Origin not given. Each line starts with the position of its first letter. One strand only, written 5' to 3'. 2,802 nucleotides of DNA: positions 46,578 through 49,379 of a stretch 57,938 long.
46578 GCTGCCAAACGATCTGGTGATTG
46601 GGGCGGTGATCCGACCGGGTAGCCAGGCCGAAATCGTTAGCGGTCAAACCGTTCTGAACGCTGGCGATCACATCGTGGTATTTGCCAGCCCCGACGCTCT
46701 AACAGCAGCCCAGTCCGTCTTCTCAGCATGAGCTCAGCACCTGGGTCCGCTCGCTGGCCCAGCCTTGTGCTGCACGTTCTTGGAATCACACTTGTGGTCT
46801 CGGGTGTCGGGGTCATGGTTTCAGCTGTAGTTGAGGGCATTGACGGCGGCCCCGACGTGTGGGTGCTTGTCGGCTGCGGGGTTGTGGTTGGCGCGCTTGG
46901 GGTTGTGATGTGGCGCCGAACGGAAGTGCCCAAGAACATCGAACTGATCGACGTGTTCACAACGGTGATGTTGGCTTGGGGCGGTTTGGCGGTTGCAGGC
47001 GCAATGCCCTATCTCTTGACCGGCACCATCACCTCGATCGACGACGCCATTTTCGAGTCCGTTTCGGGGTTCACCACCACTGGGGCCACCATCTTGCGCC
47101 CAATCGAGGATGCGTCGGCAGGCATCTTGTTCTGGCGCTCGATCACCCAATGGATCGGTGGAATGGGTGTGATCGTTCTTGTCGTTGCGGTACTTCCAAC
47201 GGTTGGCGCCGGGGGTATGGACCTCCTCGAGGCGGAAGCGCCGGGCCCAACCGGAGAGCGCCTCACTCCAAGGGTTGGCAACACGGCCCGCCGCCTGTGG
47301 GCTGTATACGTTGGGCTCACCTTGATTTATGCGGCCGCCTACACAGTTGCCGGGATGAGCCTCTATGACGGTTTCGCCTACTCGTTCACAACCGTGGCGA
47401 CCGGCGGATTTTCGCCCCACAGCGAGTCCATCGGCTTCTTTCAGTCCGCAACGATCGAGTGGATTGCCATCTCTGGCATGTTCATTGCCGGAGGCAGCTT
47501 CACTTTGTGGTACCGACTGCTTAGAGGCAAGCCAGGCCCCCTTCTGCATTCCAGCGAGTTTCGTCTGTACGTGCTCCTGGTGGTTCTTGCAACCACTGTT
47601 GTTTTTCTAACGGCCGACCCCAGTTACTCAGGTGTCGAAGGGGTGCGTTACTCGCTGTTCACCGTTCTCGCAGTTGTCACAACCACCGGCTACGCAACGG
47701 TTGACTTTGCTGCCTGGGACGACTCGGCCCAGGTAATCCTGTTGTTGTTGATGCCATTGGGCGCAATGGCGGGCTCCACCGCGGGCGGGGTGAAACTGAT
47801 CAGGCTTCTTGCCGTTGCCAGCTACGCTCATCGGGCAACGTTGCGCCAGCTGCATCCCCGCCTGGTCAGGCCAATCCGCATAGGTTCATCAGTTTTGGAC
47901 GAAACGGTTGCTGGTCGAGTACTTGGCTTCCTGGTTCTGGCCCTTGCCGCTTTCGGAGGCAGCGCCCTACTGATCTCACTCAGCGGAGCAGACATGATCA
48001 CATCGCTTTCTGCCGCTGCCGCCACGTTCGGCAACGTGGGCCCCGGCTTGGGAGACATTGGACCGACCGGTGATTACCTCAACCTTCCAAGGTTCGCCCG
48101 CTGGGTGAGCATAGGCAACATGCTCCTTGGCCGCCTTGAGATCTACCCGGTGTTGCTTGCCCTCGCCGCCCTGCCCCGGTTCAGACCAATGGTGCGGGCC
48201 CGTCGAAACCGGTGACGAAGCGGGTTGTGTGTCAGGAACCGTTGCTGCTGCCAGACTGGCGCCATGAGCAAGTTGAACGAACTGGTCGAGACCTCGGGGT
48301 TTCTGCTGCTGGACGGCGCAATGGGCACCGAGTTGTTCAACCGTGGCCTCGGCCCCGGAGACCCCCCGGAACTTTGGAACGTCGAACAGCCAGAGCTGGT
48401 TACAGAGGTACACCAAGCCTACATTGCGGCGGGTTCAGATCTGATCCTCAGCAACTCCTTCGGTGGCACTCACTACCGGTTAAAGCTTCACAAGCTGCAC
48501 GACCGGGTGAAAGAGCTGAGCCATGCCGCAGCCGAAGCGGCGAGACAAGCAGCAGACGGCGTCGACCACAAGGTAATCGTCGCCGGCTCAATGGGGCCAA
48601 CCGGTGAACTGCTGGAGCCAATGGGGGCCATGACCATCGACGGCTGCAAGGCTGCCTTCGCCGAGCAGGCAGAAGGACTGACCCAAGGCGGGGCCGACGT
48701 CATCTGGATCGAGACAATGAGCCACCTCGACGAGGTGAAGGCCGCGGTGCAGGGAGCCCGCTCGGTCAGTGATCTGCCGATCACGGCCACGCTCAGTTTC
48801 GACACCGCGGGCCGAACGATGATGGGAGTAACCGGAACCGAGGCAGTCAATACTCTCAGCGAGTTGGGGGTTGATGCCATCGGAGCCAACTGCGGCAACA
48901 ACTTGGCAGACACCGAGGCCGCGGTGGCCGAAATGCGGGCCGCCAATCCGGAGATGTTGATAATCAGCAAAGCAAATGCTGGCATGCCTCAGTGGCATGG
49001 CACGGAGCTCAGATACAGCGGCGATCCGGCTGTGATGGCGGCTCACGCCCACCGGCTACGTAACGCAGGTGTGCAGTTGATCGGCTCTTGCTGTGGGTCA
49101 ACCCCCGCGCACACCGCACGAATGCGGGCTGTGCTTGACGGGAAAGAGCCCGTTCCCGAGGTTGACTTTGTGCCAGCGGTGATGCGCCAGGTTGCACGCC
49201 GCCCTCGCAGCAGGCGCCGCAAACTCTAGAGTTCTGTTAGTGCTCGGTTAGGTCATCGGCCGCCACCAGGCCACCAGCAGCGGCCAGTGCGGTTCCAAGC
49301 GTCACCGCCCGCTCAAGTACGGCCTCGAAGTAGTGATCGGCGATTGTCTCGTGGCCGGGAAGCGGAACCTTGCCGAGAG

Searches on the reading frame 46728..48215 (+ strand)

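Call 24: search_protein_families(library=pfam, proteins=[window:46728-48215:+], max_evalue=0.00001)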
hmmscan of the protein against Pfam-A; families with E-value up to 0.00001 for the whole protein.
window:46728-48215:+ (495 aa): 1 family
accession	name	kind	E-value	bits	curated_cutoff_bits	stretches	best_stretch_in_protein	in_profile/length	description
PF02386.22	TrkH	-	2.3e-64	218.2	27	1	59-481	18-493/502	Cation transport protein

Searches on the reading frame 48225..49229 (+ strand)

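Call 24: search_protein_families(library=pfam, proteins=[window:48225-49229:+], max_evalue=0.00001)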
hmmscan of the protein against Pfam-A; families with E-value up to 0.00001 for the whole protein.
window:48225-49229:+ (334 aa): 1 family
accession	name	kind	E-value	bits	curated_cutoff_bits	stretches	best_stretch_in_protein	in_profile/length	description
PF02574.22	S-methyl_trans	-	3.9e-69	234.1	22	1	27-303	1-282/283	Homocysteine S-methyltransferase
